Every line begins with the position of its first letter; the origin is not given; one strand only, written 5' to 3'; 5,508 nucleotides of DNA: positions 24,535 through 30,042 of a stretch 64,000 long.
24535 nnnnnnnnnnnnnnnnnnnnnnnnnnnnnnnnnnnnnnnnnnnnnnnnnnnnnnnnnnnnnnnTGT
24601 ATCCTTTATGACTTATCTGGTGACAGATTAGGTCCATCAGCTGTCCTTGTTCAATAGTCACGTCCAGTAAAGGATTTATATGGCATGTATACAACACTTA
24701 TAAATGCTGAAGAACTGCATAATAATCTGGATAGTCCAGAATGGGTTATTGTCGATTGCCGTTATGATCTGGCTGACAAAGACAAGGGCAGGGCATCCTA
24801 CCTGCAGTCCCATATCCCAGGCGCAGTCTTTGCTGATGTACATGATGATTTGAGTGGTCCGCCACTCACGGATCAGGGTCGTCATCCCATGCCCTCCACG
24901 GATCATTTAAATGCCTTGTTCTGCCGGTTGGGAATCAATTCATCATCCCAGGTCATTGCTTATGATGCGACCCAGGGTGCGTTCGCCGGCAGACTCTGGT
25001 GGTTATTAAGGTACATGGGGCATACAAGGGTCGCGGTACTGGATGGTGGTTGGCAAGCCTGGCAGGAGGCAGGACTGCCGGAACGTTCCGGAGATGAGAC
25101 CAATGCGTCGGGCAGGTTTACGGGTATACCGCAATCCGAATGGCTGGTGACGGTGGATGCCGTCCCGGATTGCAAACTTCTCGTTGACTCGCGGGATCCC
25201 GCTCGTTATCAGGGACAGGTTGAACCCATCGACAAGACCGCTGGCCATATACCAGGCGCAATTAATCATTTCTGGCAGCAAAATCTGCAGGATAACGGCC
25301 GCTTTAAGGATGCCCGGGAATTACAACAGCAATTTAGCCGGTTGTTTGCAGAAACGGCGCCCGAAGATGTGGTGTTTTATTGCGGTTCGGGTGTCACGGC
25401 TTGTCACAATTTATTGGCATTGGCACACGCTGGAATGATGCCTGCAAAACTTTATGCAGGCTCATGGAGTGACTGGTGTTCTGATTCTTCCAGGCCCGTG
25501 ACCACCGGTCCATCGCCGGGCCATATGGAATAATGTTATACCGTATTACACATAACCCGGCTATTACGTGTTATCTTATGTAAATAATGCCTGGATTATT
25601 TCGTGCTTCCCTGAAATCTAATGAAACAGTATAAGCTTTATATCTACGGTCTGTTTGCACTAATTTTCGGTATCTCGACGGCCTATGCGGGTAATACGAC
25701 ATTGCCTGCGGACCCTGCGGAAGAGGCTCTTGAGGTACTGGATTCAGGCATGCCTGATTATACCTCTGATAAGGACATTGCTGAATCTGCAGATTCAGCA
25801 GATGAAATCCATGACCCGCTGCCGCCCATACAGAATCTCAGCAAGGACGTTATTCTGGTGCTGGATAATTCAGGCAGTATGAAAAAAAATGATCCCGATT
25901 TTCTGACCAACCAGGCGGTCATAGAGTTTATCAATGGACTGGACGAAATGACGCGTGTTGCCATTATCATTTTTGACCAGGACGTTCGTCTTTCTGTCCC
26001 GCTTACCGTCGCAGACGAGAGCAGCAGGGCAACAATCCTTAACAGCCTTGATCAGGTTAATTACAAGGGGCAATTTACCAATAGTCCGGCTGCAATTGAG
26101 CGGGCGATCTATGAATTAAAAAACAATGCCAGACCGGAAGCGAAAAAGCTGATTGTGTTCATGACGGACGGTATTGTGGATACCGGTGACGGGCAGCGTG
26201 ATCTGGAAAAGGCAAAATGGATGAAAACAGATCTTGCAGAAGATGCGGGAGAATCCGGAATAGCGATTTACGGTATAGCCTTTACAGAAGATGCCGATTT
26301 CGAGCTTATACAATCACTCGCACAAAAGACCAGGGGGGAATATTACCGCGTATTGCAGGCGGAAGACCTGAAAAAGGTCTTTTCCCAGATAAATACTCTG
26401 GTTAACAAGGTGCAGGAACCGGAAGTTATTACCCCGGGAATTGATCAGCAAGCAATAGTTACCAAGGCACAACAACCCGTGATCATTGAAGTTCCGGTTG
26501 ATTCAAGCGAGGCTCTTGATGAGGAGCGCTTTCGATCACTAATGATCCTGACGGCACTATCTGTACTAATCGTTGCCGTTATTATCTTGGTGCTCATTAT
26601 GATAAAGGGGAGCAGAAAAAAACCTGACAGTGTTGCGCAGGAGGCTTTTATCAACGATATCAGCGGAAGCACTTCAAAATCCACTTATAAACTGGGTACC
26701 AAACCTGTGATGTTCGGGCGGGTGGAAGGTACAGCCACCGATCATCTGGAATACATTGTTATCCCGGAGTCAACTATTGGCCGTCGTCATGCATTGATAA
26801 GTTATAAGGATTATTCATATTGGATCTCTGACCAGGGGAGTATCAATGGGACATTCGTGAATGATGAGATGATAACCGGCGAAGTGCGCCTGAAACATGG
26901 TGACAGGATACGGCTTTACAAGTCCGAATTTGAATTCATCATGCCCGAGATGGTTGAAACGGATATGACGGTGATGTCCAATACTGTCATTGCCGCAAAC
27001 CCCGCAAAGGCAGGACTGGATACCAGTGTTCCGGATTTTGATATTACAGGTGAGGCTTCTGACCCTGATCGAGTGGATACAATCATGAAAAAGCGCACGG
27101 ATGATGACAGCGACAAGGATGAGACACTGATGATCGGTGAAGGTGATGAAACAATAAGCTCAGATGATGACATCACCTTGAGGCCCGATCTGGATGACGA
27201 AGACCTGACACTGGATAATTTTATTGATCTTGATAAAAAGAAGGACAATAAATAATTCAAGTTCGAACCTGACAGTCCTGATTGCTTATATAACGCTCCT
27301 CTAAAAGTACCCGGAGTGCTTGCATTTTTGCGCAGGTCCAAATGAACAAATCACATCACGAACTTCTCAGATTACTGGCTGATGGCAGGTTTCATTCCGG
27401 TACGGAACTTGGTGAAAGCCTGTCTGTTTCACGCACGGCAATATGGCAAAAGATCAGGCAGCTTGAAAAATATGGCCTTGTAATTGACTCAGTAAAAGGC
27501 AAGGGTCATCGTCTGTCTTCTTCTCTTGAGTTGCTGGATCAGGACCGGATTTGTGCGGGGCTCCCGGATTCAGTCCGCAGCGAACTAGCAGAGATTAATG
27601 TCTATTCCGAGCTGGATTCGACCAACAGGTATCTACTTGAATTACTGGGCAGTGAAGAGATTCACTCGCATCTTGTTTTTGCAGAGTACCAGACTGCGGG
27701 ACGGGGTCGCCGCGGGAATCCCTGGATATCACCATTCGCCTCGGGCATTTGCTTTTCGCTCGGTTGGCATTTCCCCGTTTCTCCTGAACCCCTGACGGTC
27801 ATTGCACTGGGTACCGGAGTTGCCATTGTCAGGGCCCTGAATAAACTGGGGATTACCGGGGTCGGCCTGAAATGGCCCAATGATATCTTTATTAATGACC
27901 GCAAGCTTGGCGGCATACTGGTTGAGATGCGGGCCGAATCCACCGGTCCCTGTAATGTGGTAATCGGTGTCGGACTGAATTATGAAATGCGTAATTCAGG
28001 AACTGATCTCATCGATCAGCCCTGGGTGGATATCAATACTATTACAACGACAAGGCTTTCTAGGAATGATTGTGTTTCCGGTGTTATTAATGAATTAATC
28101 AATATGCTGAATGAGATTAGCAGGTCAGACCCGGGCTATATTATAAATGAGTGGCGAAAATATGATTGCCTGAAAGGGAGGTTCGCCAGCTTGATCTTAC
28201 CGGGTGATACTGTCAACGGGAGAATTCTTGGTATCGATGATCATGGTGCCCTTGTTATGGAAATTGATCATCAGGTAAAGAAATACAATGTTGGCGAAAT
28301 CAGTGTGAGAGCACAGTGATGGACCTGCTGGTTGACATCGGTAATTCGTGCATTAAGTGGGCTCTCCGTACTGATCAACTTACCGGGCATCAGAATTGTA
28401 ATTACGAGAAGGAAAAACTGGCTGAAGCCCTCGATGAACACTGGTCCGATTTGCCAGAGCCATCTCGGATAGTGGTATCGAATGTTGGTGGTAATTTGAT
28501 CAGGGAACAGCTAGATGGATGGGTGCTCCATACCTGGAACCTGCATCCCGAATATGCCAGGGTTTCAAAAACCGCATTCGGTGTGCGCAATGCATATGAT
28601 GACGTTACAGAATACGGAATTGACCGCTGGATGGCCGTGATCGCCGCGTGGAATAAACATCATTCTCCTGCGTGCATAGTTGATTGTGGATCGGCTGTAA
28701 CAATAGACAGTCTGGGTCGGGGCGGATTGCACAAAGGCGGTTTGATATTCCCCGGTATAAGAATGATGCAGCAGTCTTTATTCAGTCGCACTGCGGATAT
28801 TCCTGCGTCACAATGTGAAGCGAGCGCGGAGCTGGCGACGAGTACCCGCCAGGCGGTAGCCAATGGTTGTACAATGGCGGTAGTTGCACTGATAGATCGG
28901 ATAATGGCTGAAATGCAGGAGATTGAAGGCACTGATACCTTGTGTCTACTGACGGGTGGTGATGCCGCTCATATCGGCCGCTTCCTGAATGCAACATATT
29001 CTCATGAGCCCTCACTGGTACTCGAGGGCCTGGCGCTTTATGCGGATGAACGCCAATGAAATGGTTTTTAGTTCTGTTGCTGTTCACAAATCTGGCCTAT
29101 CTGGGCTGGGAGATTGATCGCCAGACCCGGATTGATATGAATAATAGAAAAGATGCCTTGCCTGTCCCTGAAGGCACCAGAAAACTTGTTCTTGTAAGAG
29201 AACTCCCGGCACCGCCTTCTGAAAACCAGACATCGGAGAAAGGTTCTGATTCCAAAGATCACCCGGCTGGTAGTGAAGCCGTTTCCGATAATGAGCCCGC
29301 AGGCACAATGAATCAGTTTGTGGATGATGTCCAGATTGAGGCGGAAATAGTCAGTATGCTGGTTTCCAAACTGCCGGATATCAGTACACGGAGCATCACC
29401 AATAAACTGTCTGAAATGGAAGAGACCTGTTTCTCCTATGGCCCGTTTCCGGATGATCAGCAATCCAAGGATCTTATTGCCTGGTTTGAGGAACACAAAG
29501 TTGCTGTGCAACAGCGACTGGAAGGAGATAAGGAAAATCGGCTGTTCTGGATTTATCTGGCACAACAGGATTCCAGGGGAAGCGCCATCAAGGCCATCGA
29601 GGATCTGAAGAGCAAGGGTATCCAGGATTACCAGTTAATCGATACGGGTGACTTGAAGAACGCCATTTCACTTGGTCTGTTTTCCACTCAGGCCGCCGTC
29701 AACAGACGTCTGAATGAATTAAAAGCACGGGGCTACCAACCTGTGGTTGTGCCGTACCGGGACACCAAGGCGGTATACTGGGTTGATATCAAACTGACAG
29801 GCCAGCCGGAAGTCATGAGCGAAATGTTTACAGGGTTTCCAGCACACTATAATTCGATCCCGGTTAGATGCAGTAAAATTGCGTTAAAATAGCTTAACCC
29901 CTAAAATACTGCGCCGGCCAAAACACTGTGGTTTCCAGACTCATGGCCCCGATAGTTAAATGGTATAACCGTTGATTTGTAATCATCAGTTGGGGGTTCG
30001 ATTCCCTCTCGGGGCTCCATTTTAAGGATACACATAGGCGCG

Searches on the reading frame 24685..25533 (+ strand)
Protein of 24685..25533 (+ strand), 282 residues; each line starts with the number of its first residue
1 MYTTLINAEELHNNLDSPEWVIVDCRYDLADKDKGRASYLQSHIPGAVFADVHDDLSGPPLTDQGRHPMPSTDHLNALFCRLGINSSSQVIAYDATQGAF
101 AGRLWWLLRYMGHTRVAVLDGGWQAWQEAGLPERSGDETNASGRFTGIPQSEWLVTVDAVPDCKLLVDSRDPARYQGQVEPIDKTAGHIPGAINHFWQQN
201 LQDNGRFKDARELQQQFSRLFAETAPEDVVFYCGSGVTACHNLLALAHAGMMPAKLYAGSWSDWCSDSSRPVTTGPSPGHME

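Call 39: search_protein_families(library=pfam, proteins=[window:24685-25533:+], max_evalue=0.00001)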
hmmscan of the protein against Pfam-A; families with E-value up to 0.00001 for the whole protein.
window:24685-25533:+ (282 aa): 1 family
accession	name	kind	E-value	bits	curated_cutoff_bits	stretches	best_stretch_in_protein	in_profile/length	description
PF00581.25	Rhodanese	-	2.4e-34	118.2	22.2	2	8-129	2-102/102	Rhodanese-like domain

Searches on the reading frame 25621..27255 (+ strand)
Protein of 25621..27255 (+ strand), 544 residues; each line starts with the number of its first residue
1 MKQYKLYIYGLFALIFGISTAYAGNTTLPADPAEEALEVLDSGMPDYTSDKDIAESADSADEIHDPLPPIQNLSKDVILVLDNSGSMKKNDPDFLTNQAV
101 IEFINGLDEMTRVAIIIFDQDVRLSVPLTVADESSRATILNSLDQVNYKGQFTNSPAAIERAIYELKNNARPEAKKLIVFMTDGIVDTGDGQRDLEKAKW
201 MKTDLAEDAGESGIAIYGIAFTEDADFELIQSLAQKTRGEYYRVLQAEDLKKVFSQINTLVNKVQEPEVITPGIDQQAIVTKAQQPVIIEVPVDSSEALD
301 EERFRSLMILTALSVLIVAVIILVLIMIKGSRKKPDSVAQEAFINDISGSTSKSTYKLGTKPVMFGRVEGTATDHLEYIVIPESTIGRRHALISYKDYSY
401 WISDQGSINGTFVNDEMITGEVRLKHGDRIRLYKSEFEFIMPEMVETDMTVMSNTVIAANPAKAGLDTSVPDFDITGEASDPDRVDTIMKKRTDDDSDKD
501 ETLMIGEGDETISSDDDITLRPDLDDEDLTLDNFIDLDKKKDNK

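Call 39: search_protein_families(library=pfam, proteins=[window:25621-27255:+], max_evalue=0.00001)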
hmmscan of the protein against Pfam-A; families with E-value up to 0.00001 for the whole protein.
window:25621-27255:+ (544 aa): 4 families
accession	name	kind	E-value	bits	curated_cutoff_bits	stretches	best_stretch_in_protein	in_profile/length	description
PF00092.34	VWA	-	4.5e-21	76.3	23.8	1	76-255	1-173/174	von Willebrand factor type A domain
PF00498.31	FHA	-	6.4e-15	55.8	20.7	1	378-432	10-66/67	FHA domain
PF13519.12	VWA_2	-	3.1e-14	53.9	27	1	77-184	1-106/107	von Willebrand factor type A domain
PF10138.15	vWA-TerF-like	-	8.5e-07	29.8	29.4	1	76-189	3-119/200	vWA found in TerF C terminus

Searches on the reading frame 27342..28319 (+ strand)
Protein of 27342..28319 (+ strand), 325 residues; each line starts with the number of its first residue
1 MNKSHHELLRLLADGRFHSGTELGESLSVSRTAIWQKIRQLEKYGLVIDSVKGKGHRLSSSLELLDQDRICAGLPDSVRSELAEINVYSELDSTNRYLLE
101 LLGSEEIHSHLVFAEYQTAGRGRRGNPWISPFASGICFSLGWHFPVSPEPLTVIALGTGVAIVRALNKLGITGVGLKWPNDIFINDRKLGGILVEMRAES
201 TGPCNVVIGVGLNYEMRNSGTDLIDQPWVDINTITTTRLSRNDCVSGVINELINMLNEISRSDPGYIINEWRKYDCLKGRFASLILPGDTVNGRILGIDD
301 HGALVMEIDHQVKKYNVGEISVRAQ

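Call 40: search_protein_families(library=pfam, proteins=[window:27342-28319:+], max_evalue=0.00001)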
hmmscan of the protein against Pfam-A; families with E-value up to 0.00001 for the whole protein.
window:27342-28319:+ (325 aa): 3 families
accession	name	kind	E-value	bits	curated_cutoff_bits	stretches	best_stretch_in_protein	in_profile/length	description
PF03099.24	BPL_LplA_LipB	-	3.8e-21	75.8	21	1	91-213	5-133/133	Biotin/lipoate A/B protein ligase family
PF08279.18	HTH_11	-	8.3e-13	48.4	25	1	8-57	5-55/55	HTH domain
PF02237.23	BPL_C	-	1e-07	32.1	21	1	284-323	8-48/48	Biotin protein ligase C terminal domain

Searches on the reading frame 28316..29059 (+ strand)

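Call 40: search_protein_families(library=pfam, proteins=[window:28316-29059:+], max_evalue=0.00001)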
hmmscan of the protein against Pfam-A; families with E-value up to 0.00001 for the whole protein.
window:28316-29059:+ (247 aa): 1 family
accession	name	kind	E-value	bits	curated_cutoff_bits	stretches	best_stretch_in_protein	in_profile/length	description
PF03309.20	Pan_kinase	-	1.8e-42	146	24.7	1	4-198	2-204/205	Type III pantothenate kinase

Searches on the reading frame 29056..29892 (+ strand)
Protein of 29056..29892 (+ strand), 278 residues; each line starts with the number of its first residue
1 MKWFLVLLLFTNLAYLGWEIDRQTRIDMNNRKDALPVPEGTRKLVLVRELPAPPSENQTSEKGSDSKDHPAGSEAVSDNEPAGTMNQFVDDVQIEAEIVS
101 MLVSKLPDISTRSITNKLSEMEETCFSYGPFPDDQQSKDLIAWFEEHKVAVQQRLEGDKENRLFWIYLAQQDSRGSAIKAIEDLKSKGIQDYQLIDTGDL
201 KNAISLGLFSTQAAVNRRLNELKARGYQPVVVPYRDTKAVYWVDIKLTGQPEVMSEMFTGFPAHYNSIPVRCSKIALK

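Call 40: search_protein_families(library=pfam, proteins=[window:29056-29892:+], max_evalue=0.00001)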
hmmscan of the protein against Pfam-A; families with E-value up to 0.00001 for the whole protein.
window:29056-29892:+ (278 aa): 1 family
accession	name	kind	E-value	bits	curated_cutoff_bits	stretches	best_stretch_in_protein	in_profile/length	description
PF05036.18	SPOR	-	9.1e-08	32.8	21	1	162-233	3-76/76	SPOR domain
